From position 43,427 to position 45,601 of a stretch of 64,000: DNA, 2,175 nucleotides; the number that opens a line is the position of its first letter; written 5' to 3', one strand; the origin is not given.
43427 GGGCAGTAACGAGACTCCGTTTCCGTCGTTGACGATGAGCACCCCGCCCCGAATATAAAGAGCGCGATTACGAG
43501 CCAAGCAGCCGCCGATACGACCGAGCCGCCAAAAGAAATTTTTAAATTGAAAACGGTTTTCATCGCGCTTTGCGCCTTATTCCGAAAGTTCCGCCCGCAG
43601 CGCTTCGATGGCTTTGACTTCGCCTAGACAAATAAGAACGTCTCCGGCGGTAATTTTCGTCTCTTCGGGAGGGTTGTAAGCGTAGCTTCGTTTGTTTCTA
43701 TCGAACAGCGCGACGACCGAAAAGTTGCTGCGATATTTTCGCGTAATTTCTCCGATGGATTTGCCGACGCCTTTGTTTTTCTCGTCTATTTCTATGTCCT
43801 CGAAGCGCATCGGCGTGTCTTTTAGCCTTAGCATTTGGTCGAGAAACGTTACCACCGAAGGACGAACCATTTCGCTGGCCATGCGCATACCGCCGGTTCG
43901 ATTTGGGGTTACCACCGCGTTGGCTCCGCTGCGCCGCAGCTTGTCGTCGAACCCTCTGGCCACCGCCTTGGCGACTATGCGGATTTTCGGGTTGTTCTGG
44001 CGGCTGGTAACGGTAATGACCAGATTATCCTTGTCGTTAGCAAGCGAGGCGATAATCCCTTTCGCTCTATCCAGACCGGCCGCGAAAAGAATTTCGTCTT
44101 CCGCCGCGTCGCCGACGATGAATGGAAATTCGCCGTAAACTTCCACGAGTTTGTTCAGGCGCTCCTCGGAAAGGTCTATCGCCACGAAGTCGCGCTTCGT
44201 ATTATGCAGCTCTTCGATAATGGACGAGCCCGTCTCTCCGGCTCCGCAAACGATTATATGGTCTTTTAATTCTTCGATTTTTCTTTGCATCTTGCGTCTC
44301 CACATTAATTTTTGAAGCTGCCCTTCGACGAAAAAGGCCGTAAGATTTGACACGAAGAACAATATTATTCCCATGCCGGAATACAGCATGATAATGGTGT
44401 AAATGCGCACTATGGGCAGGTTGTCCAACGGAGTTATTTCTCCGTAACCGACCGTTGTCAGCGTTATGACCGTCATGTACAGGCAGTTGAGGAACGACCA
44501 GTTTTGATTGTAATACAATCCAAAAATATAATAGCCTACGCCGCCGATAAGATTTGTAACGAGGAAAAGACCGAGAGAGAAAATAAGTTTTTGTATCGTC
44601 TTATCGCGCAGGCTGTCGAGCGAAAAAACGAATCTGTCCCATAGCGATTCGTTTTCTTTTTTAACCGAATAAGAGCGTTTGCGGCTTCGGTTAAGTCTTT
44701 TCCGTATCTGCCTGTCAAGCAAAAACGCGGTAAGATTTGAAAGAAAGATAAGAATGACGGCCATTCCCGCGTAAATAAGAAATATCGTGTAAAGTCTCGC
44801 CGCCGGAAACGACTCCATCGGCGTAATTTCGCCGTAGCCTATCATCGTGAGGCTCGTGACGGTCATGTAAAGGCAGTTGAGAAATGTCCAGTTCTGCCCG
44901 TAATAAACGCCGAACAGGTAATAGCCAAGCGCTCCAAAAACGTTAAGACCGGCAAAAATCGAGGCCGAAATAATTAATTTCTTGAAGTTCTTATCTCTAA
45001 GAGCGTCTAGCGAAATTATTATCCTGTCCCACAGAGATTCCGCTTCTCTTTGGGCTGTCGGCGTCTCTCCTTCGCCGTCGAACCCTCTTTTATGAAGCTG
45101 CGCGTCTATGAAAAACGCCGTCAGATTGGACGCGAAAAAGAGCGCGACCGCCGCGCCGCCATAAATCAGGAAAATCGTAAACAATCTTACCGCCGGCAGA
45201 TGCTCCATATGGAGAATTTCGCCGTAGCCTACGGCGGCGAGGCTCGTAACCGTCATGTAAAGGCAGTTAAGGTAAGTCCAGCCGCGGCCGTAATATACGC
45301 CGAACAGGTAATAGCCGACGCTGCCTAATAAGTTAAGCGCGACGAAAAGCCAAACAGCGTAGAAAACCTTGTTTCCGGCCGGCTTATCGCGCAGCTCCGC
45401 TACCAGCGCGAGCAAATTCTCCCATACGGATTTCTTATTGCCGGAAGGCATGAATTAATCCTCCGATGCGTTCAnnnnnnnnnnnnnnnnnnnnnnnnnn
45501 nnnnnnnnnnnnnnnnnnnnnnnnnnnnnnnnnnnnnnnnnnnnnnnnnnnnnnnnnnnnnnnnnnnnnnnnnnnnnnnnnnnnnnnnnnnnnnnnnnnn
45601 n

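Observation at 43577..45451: K+ channel with three tandem TxGYG pore modules in one chain plus a single RCK domain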

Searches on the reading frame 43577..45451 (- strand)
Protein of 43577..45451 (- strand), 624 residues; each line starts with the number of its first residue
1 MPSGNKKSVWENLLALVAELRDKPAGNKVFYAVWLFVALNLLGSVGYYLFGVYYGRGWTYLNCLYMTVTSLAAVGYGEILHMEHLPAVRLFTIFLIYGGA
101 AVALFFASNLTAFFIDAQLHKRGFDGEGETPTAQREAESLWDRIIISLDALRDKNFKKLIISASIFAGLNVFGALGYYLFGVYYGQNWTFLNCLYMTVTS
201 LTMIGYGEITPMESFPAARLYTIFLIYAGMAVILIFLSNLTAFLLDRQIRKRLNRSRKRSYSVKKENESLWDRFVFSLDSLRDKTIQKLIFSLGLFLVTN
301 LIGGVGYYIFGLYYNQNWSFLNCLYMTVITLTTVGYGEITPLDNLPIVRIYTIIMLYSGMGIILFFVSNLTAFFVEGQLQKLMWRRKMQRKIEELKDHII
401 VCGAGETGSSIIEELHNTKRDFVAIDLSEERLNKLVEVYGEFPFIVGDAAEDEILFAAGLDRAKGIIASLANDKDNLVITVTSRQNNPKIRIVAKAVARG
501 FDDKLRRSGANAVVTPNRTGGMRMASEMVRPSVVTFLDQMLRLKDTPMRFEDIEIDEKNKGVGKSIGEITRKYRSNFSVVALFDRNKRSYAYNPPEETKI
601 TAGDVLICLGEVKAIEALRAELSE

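Call 4: search_protein_families(library=pfam, proteins=[window:43577-45451:-], max_evalue=0.1)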
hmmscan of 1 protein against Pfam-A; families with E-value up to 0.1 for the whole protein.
window:43577-45451:- (624 aa): 10 families
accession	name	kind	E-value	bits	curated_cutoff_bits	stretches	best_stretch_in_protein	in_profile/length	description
PF07885.22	Ion_trans_2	-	3.2e-36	123.5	22.5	3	167-244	4-77/79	Ion channel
PF02254.24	TrkA_N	-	1.8e-28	99.6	23.8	1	399-516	1-116/116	TrkA-N domain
PF02080.26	TrkA_C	-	1.4e-07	31.7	27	1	553-622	4-70/71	TrkA-C domain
PF03807.23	F420_oxidored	-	0.00053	21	21.6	1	400-482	3-92/94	NADP oxidoreductase coenzyme F420-dependent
PF13396.11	PLDc_N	-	0.02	15.3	23.3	0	13-51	4-41/42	Phospholipase_D-nuclease N-terminal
PF01488.26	Shikimate_DH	-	0.044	14.3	24.3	0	389-441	4-58/138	Shikimate / quinate 5-dehydrogenase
PF15518.12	L_protein_N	-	0.052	14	27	0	380-430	3-53/178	L protein N-terminus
PF00520.37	Ion_trans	-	0.069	12.8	25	1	278-370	112-224/241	Ion transport protein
PF00060.32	Lig_chan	-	0.074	13.3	30.8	0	186-254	39-104/146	Ligand-gated ion channel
PF22614.2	Slo-like_RCK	-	0.083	13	24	0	395-467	2-83/119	Calcium-activated potassium channel slowpoke-like RCK domain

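Call 6: find_homologous_proteins(query=window:43577-45451:-, max_evalue=1e-10)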
Query window:43577-45451:- (624 aa): 417 proteins with E <= 1e-10 among 8000 candidates; the best 120 are listed.
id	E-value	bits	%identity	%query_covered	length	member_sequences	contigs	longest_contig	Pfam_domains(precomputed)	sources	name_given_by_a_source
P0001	0.0e+0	1397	100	100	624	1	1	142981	PF02080.27,PF02254.25,PF07885.23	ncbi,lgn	-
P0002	1.5e-132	461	60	55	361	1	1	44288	PF02080.27,PF22614.3,PF02254.25,PF07885.23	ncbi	-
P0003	2.4e-94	335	48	54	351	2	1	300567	PF02080.27,PF22614.3,PF02254.25,PF07885.23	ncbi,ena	-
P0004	6.4e-90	320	47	51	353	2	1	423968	PF02080.27,PF02254.25,PF07885.23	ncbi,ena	-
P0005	2.6e-89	318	48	53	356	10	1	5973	PF02080.27,PF02254.25,PF07885.23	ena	-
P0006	6.3e-88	314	43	54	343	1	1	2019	PF02080.27,PF02254.25,PF07885.23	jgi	jgi:voltage-gated potassium channel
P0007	2.4e-87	312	44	55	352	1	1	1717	PF02080.27,PF02254.25,PF07885.23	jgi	-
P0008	6.4e-87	310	47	52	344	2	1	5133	PF02080.27,PF02254.25,PF07885.23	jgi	jgi:voltage-gated potassium channel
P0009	1.2e-86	309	38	74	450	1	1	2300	PF06728.20,PF02080.27,PF02254.25,PF07885.23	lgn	-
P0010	1.5e-84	303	46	51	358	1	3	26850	PF02080.27,PF02254.25,PF07885.23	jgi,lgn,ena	-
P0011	1.3e-83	300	45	51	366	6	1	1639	PF02080.27,PF02254.25,PF07885.23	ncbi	-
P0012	1.4e-83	299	42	51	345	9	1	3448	PF02080.27,PF02254.25,PF07885.23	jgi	jgi:voltage-gated potassium channel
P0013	2.3e-83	299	43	49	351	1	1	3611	PF02080.27,PF02254.25,PF07885.23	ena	-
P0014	5.4e-83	297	42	50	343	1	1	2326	PF02080.27,PF02254.25,PF07885.23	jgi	jgi:voltage-gated potassium channel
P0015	6.0e-83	297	45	51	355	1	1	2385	PF02080.27,PF02254.25,PF07885.23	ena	-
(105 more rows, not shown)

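Call 9: find_encoding_contigs(protein=P0001, flank=10000, max_places=5)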
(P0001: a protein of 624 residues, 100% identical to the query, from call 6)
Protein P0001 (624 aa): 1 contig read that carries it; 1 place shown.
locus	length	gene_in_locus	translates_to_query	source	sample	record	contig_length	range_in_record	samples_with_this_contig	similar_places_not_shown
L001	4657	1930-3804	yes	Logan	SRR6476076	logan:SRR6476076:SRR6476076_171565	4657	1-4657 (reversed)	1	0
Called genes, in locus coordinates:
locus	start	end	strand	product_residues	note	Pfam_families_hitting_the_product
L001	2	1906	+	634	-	?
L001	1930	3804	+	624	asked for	PF07885:Ion_trans_2, PF02254:TrkA_N, PF02080:TrkA_C (weak)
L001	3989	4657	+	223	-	?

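Call 22: find_homologous_proteins(query=A1, max_evalue=1e-20)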
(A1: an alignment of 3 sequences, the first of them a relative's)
Query A1 (3 sequences) (624 aa, profile of the alignment): 922 proteins with E <= 1e-20 among 8000 candidates; the best 120 are listed.
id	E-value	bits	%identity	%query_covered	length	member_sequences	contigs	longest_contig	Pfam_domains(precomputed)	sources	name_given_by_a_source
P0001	1.6e-287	973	100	100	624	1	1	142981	PF02080.27,PF02254.25,PF07885.23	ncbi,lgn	-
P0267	6.4e-143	495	40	54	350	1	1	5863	PF02254.25,PF07885.23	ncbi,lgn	-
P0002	5.4e-140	486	60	55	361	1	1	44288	PF02080.27,PF22614.3,PF02254.25,PF07885.23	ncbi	-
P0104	8.9e-138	478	46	51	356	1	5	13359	PF02080.27,PF02254.25,PF07885.23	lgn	-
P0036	1.3e-134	468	43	54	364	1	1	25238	PF02254.25,PF07885.23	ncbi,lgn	ncbi:MAG: potassium channel family protein [Thermoanaerobaculia bacterium]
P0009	4.3e-131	456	38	74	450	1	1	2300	PF06728.20,PF02080.27,PF02254.25,PF07885.23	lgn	-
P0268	4.7e-125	436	43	51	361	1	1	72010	PF02254.25,PF07885.23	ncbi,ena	-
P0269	1.4e-124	435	44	48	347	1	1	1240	PF02080.27,PF02254.25,PF07885.23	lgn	-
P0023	9.6e-124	432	44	52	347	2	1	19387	PF02080.27,PF02254.25,PF07885.23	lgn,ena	-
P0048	4.0e-123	430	45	49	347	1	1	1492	PF02080.27,PF02254.25,PF07885.23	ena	-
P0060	8.7e-123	429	45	52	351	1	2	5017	PF02080.27,PF02254.25,PF07885.23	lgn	-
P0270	3.2e-122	427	43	52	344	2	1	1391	PF02080.27,PF02254.25,PF07885.23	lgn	-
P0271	2.5e-121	424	50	51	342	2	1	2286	PF02080.27,PF02254.25,PF07885.23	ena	-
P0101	3.0e-121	424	44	52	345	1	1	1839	PF02080.27,PF02254.25,PF07885.23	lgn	-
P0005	9.6e-121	422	48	53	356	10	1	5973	PF02080.27,PF02254.25,PF07885.23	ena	-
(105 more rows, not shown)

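Call 25: find_related_loci(query=A1, collection=genome_contigs, flank=6000)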
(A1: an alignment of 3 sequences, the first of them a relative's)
Query A1 (624 aa) in genome_contigs; peptide patterns used: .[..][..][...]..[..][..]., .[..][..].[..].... (x = any residue, [..] = any of these).
600 stretches matched a pattern (row limit reached: there are more); 545 encode a relative of the query (tblastn E <= 1e-3); the best 80 are kept; 80 distinct loci.
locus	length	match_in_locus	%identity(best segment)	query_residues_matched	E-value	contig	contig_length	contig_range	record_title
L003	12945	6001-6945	47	43-619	1e-93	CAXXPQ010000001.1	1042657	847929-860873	MAG: Myxococcota bacterium isolate 47235228-1a69-4079-bee5-5cff8c319118 genome assembly, contig: contig_1, whole genome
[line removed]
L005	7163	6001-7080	44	25-619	9e-87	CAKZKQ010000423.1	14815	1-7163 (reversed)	MAG TPA_asm: uncultured proteobacterium isolate ERR2094171_bin.68_CONCOCT_v1.1_MAG genome assembly, contig: ERZ650152.29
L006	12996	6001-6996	44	42-619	2e-84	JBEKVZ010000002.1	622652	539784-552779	MAG: Gemmatimonadales bacterium isolate SPRUCE 616 SPRUCE_616_2, whole genome shotgun sequence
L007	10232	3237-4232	42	36-620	5e-83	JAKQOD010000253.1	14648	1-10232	MAG: Deltaproteobacteria bacterium isolate USDV_metabat.77_sub k141_1258541, whole genome shotgun sequence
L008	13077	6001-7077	43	22-618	1e-82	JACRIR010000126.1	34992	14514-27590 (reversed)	MAG: Candidatus Poribacteria bacterium isolate NC_groundwater_1808_Pr3_B-0.1um_54_35 SR-2_scaffold_141_1438429, whole ge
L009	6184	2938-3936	41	35-619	1e-82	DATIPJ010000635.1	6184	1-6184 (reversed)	MAG TPA_asm: Kofleriaceae bacterium isolate SMAG_U15847 k141_749139, whole genome shotgun sequence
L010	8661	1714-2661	43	32-615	3e-82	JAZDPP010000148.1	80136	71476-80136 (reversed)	MAG: Pseudomonadota bacterium isolate MEGAHIT-group-0.852 k141_7949672, whole genome shotgun sequence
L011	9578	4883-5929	41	13-618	4e-81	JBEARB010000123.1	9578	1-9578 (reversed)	MAG: Pseudomonadota bacterium isolate muddycreek_2019_sw_WHONDRS-S19S_0082_B_bin.95 scaffold_1144088, whole genome shotg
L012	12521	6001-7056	41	2-610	1e-80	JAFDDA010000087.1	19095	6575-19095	MAG: Deltaproteobacteria bacterium isolate Meg19_02_Bin_151 Meg19_02_Bin_151_scaffold_2933, whole genome shotgun sequenc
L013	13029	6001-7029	44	24-615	2e-80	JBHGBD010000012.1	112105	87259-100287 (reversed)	MAG: Terriglobia bacterium isolate SBS.BIN.50 SBSBIN50_contig_12, whole genome shotgun sequence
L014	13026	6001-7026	40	27-618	6e-79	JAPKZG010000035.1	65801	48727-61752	MAG: Candidatus Aminicenantes bacterium isolate LacPavin_0920_SED3_MAG_59_12 LacPavin_0920_SED3_scaffold_1611969, whole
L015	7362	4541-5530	41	42-614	4e-79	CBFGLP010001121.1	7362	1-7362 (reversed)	MAG TPA_asm: uncultured Myxococcales bacterium isolate SRR25737861_metabat2_1 genome assembly, contig: ERZ27251247.57775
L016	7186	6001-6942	44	43-620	2e-78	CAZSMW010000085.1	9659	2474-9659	MAG TPA_asm: uncultured Eubacteriales bacterium isolate binchicken_co255_252 genome assembly, contig: k141_3636278, whol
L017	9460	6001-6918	43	58-620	1e-78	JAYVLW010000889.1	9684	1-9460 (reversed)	MAG: Myxococcales bacterium isolate GL56_Down_metabat_34 GL56_Down_metabat_34_888, whole genome shotgun sequence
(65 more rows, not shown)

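Call 32: find_encoding_contigs(protein=P0002, flank=8000, max_places=3)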
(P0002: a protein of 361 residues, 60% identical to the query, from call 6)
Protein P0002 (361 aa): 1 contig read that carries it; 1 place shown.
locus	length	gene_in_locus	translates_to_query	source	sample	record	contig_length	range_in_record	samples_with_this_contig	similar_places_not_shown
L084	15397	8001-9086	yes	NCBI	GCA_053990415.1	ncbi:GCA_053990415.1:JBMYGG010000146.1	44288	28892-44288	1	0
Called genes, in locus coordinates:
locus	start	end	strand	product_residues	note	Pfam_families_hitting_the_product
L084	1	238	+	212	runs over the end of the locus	-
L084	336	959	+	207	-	PF13036:LpoB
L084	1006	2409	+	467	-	-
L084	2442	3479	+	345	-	PF02169:LPP20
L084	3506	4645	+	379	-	PF03783:CsgG, PF17680:FlgO (weak), PF13036:LpoB (faint)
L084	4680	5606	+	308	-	-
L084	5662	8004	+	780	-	-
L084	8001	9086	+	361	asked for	PF07885:Ion_trans_2, PF02254:TrkA_N, PF22614:Slo-like_RCK (faint), PF02080:TrkA_C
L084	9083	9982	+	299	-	-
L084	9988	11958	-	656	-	PF00069:Pkinase, PF01636:APH (faint), PF07714:PK_Tyr_Ser-Thr, PF03109:ABC1, PF14531:Kinase-like (weak), PF08308:PEGA (faint)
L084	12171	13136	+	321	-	PF01551:Peptidase_M23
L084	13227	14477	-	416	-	PF02812:ELFV_dehydrog_N, PF00208:ELFV_dehydrog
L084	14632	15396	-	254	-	?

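Call 38: predict_structure(alignment_id=A2)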
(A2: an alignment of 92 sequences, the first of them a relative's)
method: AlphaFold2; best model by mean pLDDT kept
length: 624 residues; sequences in the alignment: 92
mean_pLDDT: 81.2   pTM: 0.59
mean pLDDT of the five models: 81.2, 80.9, 80.6, 80.4, 80.0
residues with pLDDT >= 90: 245; 70-90: 255; 50-70: 65; < 50: 59
segments of 3 or more residues with pLDDT < 50: 1-4, 74-78, 124-138, 204-208, 260-281
pLDDT, mean of each block of 10 residues (from residue 1): 54 76 78 85 90 85 77 52 71 76 74 70 50 47 51 73 86 89 85 77 53 72 79 79 75 61 44 42 71 90 95 92 84 60 82 86 83 76 90 98 96 97 97 97 97 98 98 98 98 95 97 80 95 90 84 93 95 91 95 96 95 93 84
secondary structure, 60 per line:
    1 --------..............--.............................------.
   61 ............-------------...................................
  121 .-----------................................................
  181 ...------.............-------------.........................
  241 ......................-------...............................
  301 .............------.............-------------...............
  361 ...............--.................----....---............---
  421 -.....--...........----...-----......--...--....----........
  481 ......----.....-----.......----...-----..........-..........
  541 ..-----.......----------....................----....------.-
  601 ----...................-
elements in order: H9-22 H25-53 H60-72 H86-121 H133-183 H190-202 H216-262 H270-313 H320-332 H346-375 H378-394 E399-402 H406-417 E422-426 H429-439 E444-446 H452-457 E465-468 H473-486 E491-495 H501-507 E512-514 H520-529 H531-542 E548-554 H566-576 E577-584 E589-592 E605-611 H612-623

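Call 64: search_solved_structures(query=window:43577-45451:-, max_evalue=0.00001)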
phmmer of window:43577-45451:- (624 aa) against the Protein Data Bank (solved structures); distinct sequences matched with E-value up to 0.00001: 63 (the best 60 are shown).
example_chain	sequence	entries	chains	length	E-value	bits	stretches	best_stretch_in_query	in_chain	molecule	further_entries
4gx5_A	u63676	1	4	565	1.7e-29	105.8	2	294-619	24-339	TrkA domain protein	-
4gx0_A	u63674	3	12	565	4.8e-29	104.3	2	294-619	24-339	TrkA domain protein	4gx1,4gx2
4gvl_A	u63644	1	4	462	2.1e-22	82.4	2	399-611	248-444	TrkA domain protein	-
8djb_A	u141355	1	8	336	2.2e-22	82.3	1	305-621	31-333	Calcium-gated potassium channel MthK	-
8fz7_A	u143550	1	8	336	2.8e-22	82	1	305-621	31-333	Calcium-gated potassium channel MthK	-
1lnq_A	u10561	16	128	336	4e-22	81.4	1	305-621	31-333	POTASSIUM CHANNEL RELATED PROTEIN | Calcium-gated potassium channel MthK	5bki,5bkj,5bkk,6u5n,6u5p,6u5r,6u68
9z2m_A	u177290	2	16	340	4.1e-22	81.4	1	305-621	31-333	Calcium-gated potassium channel MthK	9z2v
28no_A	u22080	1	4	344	4.2e-22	81.4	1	305-621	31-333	Calcium-gated potassium channel MthK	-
6oly_A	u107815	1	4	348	1.6e-21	79.5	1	305-621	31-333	Calcium-gated potassium channel MthK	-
3rbz_A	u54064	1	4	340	4.8e-21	77.9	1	305-621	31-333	Calcium-gated potassium channel mthK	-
5but_A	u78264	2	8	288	1.4e-17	66.4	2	399-538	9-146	Ktr system potassium uptake protein A,Ktr system potassium uptake protein A | Ktr system potassium uptake protein A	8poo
2fy8_A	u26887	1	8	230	1.9e-11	46.2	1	397-621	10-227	Calcium-gated potassium channel mthK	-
3rbx_A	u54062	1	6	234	2e-11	46.1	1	397-621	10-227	Calcium-gated potassium channel mthK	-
4l75_A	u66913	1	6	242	2.3e-11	45.9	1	397-621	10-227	Calcium-gated potassium channel MthK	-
4ro0_A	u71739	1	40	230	2.7e-11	45.7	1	397-621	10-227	Calcium-gated potassium channel MthK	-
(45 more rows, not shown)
